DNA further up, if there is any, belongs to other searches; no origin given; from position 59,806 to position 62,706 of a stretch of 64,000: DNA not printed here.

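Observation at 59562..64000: Defence/phage-derived islet at the window edge: terminase-small-like HTH protein, DinG/Rad3-like helicase and divergent HsdR-like restriction subunit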

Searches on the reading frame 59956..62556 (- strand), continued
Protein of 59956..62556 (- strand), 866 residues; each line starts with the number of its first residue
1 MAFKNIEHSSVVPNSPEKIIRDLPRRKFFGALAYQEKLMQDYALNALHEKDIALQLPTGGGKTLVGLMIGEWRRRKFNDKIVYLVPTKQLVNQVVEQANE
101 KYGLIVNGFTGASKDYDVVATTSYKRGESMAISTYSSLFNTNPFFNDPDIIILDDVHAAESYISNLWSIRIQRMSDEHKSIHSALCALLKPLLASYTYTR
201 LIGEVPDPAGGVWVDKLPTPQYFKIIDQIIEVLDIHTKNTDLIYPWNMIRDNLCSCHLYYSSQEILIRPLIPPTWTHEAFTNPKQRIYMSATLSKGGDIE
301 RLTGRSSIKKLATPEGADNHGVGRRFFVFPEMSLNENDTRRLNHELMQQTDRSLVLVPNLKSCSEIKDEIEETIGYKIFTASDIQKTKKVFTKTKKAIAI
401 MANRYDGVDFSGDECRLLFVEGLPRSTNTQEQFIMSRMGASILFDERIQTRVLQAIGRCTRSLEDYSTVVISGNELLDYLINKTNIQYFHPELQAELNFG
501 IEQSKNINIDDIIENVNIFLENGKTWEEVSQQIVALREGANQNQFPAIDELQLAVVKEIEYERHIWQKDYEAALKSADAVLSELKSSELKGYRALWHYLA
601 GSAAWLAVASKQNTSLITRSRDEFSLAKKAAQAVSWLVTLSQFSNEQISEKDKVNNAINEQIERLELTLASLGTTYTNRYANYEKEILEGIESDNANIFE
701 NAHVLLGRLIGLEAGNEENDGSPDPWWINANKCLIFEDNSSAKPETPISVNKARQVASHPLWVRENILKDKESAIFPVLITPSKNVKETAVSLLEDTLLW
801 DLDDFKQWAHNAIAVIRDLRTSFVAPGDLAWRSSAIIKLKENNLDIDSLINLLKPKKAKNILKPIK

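Call 46: get_annotated_region(hit=H5, flank=3000)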
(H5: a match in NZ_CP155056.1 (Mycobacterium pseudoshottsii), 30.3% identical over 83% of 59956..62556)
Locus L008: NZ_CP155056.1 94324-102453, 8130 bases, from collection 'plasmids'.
description: Mycobacterium pseudoshottsii strain AR plasmid unnamed, complete sequence
organism: Mycobacterium pseudoshottsii (NCBI taxid 265949)
taxonomy: Bacteria; Actinomycetota; Actinomycetes; Mycobacteriales; Mycobacteriaceae; Mycobacterium; Mycobacterium pseudoshottsii
host: -; source: Argyrosomus regius,spleen tissue,spleen; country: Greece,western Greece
typing (MOB-suite, as given by PLSDB): mobilizable; replicon rep_cluster_441; relaxase MOBF
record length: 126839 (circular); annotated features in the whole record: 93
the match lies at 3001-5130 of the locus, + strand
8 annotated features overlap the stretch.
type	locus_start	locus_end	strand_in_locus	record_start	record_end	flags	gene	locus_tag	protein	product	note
CDS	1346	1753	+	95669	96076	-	-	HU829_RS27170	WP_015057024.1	hypothetical protein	-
CDS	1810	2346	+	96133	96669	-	-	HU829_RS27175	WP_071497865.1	hypothetical protein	-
CDS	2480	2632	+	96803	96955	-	-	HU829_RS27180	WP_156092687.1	hypothetical protein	-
CDS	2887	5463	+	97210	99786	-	-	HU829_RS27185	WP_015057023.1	DEAD/DEAH box helicase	-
CDS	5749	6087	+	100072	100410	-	-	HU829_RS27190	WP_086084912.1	extradiol dioxygenase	-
CDS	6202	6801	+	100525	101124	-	-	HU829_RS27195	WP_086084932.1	uracil-DNA glycosylase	GO:0006281 - DNA repair [Evidence IEA]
CDS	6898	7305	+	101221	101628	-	-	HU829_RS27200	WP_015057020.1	hypothetical protein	-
CDS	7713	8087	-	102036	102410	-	-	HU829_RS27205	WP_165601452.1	DUF732 domain-containing protein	-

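Call 47: get_annotated_region(hit=H21, flank=3000)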
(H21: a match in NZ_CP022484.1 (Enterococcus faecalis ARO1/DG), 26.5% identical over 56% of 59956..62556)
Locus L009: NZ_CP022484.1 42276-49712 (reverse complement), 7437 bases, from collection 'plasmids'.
description: Enterococcus faecalis ARO1/DG plasmid pARO1.1, complete sequence
organism: Enterococcus faecalis ARO1/DG (NCBI taxid 565651)
taxonomy: Bacteria; Bacillota; Bacilli; Lactobacillales; Enterococcaceae; Enterococcus; Enterococcus faecalis; Enterococcus faecalis ARO1/DG
host: -; source: Dog with mastitis; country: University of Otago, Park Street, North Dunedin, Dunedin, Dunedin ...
typing (MOB-suite, as given by PLSDB): mobilizable; replicon rep_cluster_992; relaxase MOBC,MOBT,MOBV
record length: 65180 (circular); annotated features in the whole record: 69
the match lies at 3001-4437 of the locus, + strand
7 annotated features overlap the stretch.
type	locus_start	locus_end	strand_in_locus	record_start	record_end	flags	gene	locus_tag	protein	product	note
CDS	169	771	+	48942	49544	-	-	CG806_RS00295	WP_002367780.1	protein adenylyltransferase Fic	-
CDS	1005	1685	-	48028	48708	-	-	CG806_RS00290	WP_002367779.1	IS6 family transposase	-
CDS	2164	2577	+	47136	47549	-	-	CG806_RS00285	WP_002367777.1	hypothetical protein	-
CDS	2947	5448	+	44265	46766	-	-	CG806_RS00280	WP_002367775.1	DEAD/DEAH box helicase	-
CDS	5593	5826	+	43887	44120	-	-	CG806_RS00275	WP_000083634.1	type II toxin-antitoxin system RelB family antitoxin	-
CDS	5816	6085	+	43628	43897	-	-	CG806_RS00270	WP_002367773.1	type II toxin-antitoxin system RelE/ParE family toxin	GO:0030541 - plasmid partitioning [Evidence IEA]; GO:0051290 - protein heterotetramerization [Evidence IEA]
CDS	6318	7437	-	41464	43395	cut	-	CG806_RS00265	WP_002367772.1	sucrose-specific PTS transporter subunit IIBC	GO:0009401 - phosphoenolpyruvate-dependent sugar phosphotransferase system [Evidence IEA]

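Call 50: find_related_loci(query=A1, collection=genome_contigs, flank=10000)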
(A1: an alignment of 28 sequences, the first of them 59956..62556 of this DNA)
Query A1 (866 aa) in genome_contigs; peptide patterns used: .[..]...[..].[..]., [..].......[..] (x = any residue, [..] = any of these).
294 stretches matched a pattern; 212 encode a relative of the query (tblastn E <= 1e-3); the best 80 are kept; 80 distinct loci.
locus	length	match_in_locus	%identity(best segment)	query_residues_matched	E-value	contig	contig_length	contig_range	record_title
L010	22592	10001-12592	56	1-865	0e+0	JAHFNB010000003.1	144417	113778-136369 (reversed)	MAG: bacterium isolate nzgw470 NODE_82_length_144418_cov_29.548660, whole genome shotgun sequence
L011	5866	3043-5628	54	1-865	0e+0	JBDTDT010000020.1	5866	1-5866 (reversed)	MAG: Nitrosospira sp. isolate cluster2_bin.186 k127_2349587, whole genome shotgun sequence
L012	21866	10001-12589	53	1-866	0e+0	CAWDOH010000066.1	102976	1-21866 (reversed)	MAG: Bryobacterales bacterium isolate MFD03399.bin.2.125 genome assembly, contig: contig_43905, whole genome shotgun seq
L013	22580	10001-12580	53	1-862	0e+0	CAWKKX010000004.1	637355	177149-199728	MAG: uncultured Chloroflexia bacterium isolate MFD04580.bin.2.112 genome assembly, contig: contig_20812, whole genome sh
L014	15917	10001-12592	54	1-866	0e+0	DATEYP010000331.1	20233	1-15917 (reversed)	MAG TPA_asm: Acidiferrobacterales bacterium isolate SMAG_U8448 k141_299891, whole genome shotgun sequence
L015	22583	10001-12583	52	1-862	0e+0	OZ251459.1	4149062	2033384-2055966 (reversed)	MAG: uncultured Candidatus Binatia bacterium isolate da1d9dc7-a60c-4903-b102-0a77710175cf genome assembly, chromosome: 1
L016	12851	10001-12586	51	1-863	0e+0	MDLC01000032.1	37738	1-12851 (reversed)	Candidatus Endobugula sertula isolate AB1-4 AB835_contig000032, whole genome shotgun sequence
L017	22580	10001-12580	52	1-864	0e+0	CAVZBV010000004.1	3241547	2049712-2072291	MAG: uncultured Acidobacteriaceae bacterium isolate MFD03044.bin.1.45 genome assembly, contig: contig_9287, whole genome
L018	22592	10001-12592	53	1-866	0e+0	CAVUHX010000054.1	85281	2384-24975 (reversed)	MAG: uncultured Alphaproteobacteria bacterium isolate MFD01872.bin.2.31 genome assembly, contig: contig_86740, whole gen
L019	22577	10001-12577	52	1-863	0e+0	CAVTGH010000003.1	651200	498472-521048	MAG: uncultured Acidobacteriaceae bacterium isolate MFD09222.bin.1.109 genome assembly, contig: contig_52596, whole geno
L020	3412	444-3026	49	1-865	0e+0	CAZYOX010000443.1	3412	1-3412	MAG TPA_asm: uncultured Bryobacterales bacterium isolate SRP263527_co2_79 genome assembly, contig: NODE_30480_length_341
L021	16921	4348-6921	50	1-866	0e+0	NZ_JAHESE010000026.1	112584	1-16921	Dawidia cretensis strain PWU5 NODE_26_length_112584_cov_11.510590, whole genome shotgun sequence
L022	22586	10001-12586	53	1-862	0e+0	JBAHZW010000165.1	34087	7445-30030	MAG: Colwellia sp. isolate bin.13b k141_295568, whole genome shotgun sequence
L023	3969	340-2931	50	1-862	0e+0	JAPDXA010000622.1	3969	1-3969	MAG: Candidatus Thiodiazotropha lotti isolate KOTO2_Th1 c_000000000517, whole genome shotgun sequence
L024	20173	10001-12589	49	1-866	0e+0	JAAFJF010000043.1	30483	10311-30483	MAG: Polaromonas sp. isolate bin7.concoct.b1b2b5.061 WN_Polaromonas_2_scaffold_43, whole genome shotgun sequence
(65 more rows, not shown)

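Call 52: predict_structure(alignment_id=A1)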
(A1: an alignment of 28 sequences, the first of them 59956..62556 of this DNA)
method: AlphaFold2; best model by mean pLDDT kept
length: 866 residues; sequences in the alignment: 28
mean_pLDDT: 82.9   pTM: 0.79
mean pLDDT of the five models: 82.9, 82.2, 82.2, 79.3, 79.0
residues with pLDDT >= 90: 317; 70-90: 406; 50-70: 127; < 50: 16
segments of 3 or more residues with pLDDT < 50: 1-4, 426-429, 462-464
pLDDT, mean of each block of 10 residues (from residue 1): 52 83 59 84 92 76 88 93 88 86 87 91 93 89 89 77 83 89 95 84 67 79 94 92 91 91 87 85 87 54 66 70 75 87 90 84 87 89 81 89 67 78 58 55 66 64 65 78 80 85 88 89 82 83 80 84 93 96 86 89 93 90 87 70 55 68 85 67 92 91 94 85 87 90 89 91 84 90 93 93 95 93 77 90 93 93 92
secondary structure, 60 per line:
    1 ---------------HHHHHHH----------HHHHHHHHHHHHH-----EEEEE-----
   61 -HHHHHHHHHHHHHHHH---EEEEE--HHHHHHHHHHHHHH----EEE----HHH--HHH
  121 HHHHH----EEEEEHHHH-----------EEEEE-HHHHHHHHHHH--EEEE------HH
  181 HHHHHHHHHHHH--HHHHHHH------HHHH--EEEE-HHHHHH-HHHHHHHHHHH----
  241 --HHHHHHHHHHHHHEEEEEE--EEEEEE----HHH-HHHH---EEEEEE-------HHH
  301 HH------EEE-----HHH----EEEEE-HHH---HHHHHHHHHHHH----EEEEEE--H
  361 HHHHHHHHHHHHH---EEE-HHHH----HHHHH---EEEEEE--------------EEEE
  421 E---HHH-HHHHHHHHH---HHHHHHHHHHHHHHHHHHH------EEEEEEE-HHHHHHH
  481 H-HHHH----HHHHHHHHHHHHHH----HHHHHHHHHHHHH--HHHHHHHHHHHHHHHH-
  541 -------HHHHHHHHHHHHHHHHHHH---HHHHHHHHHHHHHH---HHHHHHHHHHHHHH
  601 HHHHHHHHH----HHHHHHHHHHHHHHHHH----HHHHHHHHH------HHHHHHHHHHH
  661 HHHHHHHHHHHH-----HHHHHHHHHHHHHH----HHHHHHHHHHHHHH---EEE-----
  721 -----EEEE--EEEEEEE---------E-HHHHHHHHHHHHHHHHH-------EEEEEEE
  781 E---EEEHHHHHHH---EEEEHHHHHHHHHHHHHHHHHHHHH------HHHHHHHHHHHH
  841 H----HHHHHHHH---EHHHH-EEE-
elements in order (helices of 4 or more, strands of 3 or more residues): H16-22 H33-45 E51-55 H62-77 E81-85 H88-101 E106-108 H118-125 E130-134 H135-138 E150-154 H156-166 E169-172 H179-192 H195-201 H208-211 E214-217 H219-224 H226-236 H243-255 E256-261 E264-269 H278-281 E285-290 H298-302 E309-311 E324-328 H336-347 E352-357 H360-373 E377-379 H381-384 H389-393 E397-402 E417-421 H429-437 H441-459 E466-472 H474-481 H483-486 H491-504 H509-521 H524-539 H548-566 H570-583 H587-609 H614-630 H635-643 H650-672 H678-691 H696-709 E713-715 E726-729 E732-738 H750-766 E774-781 E785-787 H788-794 E798-801 H802-822 H829-841 H846-853 H858-861 E863-865

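Call 58: search_protein_families(library=phrogs, proteins=[window:59956-62556:-, L001:1521-4079:-, L001:77-1516:-], max_evalue=0.001)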
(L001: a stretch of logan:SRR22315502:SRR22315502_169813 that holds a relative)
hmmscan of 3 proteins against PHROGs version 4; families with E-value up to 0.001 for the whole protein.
window:59956-62556:- (866 aa): 5 families
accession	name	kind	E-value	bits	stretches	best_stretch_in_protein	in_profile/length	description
phrog_16128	-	unknown function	1.5e-34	120.4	1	44-822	52-795/827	-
phrog_2488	-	DNA, RNA and nucleotide metabolism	4.6e-23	82.8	2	263-471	329-552/579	DNA helicase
phrog_16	-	DNA, RNA and nucleotide metabolism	6.9e-17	61.9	1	34-159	276-388/986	DNA helicase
phrog_16259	-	DNA, RNA and nucleotide metabolism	6e-09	36.6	1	42-162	124-239/330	DNA helicase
phrog_6819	-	DNA, RNA and nucleotide metabolism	2.4e-08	33.9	1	16-159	6-146/645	Holliday junction branch migration helicase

L001:1521-4079:- (852 aa): 6 families
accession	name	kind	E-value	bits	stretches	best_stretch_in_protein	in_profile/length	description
phrog_16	-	DNA, RNA and nucleotide metabolism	1.1e-47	163.8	1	182-647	271-640/986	DNA helicase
phrog_16694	-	unknown function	5.7e-45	154.7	1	4-583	95-660/1010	-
phrog_3830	-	unknown function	5.4e-23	82.1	1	68-516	154-592/1032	-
phrog_16259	-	DNA, RNA and nucleotide metabolism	2e-12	48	1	183-311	117-235/330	DNA helicase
phrog_62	-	DNA, RNA and nucleotide metabolism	1.8e-10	39.9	1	174-335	687-849/1881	DNA helicase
phrog_2488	-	DNA, RNA and nucleotide metabolism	7.6e-09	35.8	1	180-252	15-90/579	DNA helicase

L001:77-1516:- (479 aa): 1 family
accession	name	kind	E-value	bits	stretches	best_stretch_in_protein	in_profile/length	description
phrog_12156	-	DNA, RNA and nucleotide metabolism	3.3e-45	155.7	1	3-470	3-472/485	DNA helicase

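Call 59: search_protein_families(library=ncbifam, proteins=[L001:1521-4079:-, L001:77-1516:-], max_evalue=0.00001)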
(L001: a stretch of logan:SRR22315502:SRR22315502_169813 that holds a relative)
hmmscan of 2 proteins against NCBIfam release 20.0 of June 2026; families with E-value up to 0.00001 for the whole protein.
L001:1521-4079:- (852 aa): 6 families
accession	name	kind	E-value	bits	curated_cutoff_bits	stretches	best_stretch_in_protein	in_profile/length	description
NF046051.1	restrict_EcoAI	equivalog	8.5e-65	219.5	550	1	12-591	11-522/768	EcoAI/FtnUII family type I restriction enzme subunit R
NF008521.0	PRK11448.1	equivalog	4.9e-44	150.7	729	2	176-311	403-551/1123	type I restriction-modification system endonuclease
NF053632.1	heli_RadD_YejH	equivalog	1.7e-12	46.5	720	1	183-315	2-122/573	DNA repair helicase RadD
NF010337.0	PRK13766.1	equivalog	9.8e-12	43.8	610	1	174-317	8-149/781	Hef nuclease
TIGR00348.1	hsdR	subfamily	1.9e-11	43.2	284.55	1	211-337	275-410/674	HsdR family type I site-specific deoxyribonuclease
TIGR04095.1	dnd_restrict_1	equivalog_domain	2e-11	43.6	600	1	183-348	8-178/451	DNA phosphorothioation system restriction enzyme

L001:77-1516:- (479 aa): 0 families

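Call 60: find_homologous_proteins(query=L001:1521-4079:-, max_evalue=1e-10)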
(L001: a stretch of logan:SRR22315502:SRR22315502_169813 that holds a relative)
Query L001:1521-4079:- (852 aa): 8000 proteins with E <= 1e-10 among 8000 candidates; the best 120 are listed.
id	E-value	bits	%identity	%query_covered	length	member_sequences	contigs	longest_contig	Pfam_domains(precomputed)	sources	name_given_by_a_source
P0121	0.0e+0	1936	100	100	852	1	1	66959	PF00270.36,PF13588.13,PF18766.8,PF04851.22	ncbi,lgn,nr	ncbi:MAG: DEAD/DEAH box helicase family protein [Candidatus Pacebacteria bacterium]|nr:DEAD/DEAH box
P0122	0.0e+0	1587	80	100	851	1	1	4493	PF00270.36,PF04313.21,PF13588.13,PF18766.8,PF04851.22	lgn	-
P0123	0.0e+0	1585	80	100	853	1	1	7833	PF00270.36,PF04313.21,PF13588.13,PF18766.8,PF04851.22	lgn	-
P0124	0.0e+0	1582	80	100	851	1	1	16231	PF00270.36,PF04313.21,PF13588.13,PF18766.8,PF04851.22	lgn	-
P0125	0.0e+0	1580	80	100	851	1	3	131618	PF00270.36,PF04313.21,PF13588.13,PF18766.8,PF04851.22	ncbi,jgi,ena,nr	ncbi:MAG TPA: DEAD/DEAH box helicase family protein [Candidatus Moranbacteria bacterium]|nr:DEAD/DEA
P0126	0.0e+0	1575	80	100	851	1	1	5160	PF00270.36,PF04313.21,PF13588.13,PF18766.8,PF04851.22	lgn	-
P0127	0.0e+0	1569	80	100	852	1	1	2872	PF00270.36,PF13588.13,PF18766.8,PF04851.22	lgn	-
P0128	0.0e+0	1569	80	100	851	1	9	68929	PF00270.36,PF04313.21,PF13588.13,PF18766.8,PF04851.22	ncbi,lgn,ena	-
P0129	0.0e+0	1567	80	100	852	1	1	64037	PF00270.36,PF13588.13,PF18766.8,PF04851.22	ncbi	ncbi:MAG: DEAD/DEAH box helicase family protein [Candidatus Moraniibacteriota bacterium]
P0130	0.0e+0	1566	79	100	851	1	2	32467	PF00270.36,PF04313.21,PF13588.13,PF18766.8,PF04851.22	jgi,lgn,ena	-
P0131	0.0e+0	1563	79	100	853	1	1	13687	PF00270.36,PF04313.21,PF13588.13,PF18766.8,PF04851.22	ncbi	-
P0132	0.0e+0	1557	79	100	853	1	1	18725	PF00270.36,PF13588.13,PF18766.8,PF04851.22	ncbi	-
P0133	0.0e+0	1554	78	100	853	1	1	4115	PF00270.36,PF04313.21,PF13588.13,PF18766.8,PF04851.22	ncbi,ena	-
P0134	0.0e+0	1552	80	100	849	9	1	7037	PF00270.36,PF13588.13,PF18766.8,PF04851.22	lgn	-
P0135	0.0e+0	1552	78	100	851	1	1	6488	PF00270.36,PF13588.13,PF18766.8,PF04851.22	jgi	jgi:type I restriction enzyme R subunit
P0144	0.0e+0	1543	78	100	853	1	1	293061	PF00270.36,PF04313.21,PF13588.13,PF18766.8,PF04851.22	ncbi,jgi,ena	ncbi:MAG: DEAD/DEAH box helicase family protein [Candidatus Paceibacterota bacterium]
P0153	0.0e+0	1530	77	100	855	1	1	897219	PF00270.36,PF04313.21,PF13588.13,PF18766.8,PF04851.22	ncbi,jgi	ncbi:MAG: DEAD/DEAH box helicase family protein [Patescibacteria group bacterium]|jgi:type I restric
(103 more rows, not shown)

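Call 61: fold_search(model_id=the predicted structure, library=pdb)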
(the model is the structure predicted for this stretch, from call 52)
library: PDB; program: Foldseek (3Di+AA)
matches with E <= 10: 1393; with E <= 0.001: 553
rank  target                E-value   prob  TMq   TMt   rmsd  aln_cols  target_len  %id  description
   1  9yhn                  2.5e-34  1.00  0.60  0.63  10.4       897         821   18  Hna Monomer (released 2025-12-10)
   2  9ykj_A                1.2e-26  1.00  0.56  0.69   8.7       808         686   16  Hna Dimer (released 2025-12-10)
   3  9ykj_B                4.5e-14  1.00  0.45  0.70   6.5       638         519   19  Hna Dimer (released 2025-12-10)
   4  3crv                  1.5e-11  1.00  0.33  0.49   8.6       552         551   15  XPD_Helicase (released 2008-06-10)
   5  2vl7                  1.6e-11  1.00  0.31  0.53   8.8       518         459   14  Structure of S. tokodaii Xpd4 (released 2008-05-13)
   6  9kqh_A                2.3e-11  1.00  0.32  0.37   9.7       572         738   15  Crystal structure of Finegoldia magna DinG in complex with ssDNA and ADPNP (released 2025-12-03)
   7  9pd3_B                2.6e-11  1.00  0.36  0.43  10.5       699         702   11  NER dual incision complex - DuIS (released 2026-02-18)
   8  9pd4_B                4.2e-11  1.00  0.37  0.43  13.5       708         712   11  NER dual incision complex - DuIM (released 2026-02-18)
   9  6fwr_A                4.6e-11  1.00  0.36  0.43  10.3       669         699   12  Structure of DinG in complex with ssDNA (released 2018-12-19)
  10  5h8w_A                7.0e-11  1.00  0.35  0.47   8.9       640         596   14  XPD mechanism (released 2016-01-13)
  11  9ii8_A                8.1e-11  1.00  0.38  0.37  12.2       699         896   13  Crystal structure of Staphylococcus aureus DinG protein in complex with ssDNA (released 2025-06-25)
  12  3crw                  8.4e-11  1.00  0.35  0.56   8.2       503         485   16  XPD_APO (released 2008-06-10)
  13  6fws_B                8.9e-11  1.00  0.36  0.45  11.8       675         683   12  Structure of DinG in complex with ssDNA and ADPBeF (released 2018-12-19)
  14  8zef_A                8.9e-11  1.00  0.36  0.35   9.8       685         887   14  Crystal structure of Staphylococcus aureus DinG protein in complex with ssDNA and Ca2+ (released 2025-05-21)
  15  9p55                  9.7e-11  1.00  0.34  0.44   8.4       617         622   14  Structure of DNA-free long form XPD from Thermoplasma acidophilum (released 2026-01-21)
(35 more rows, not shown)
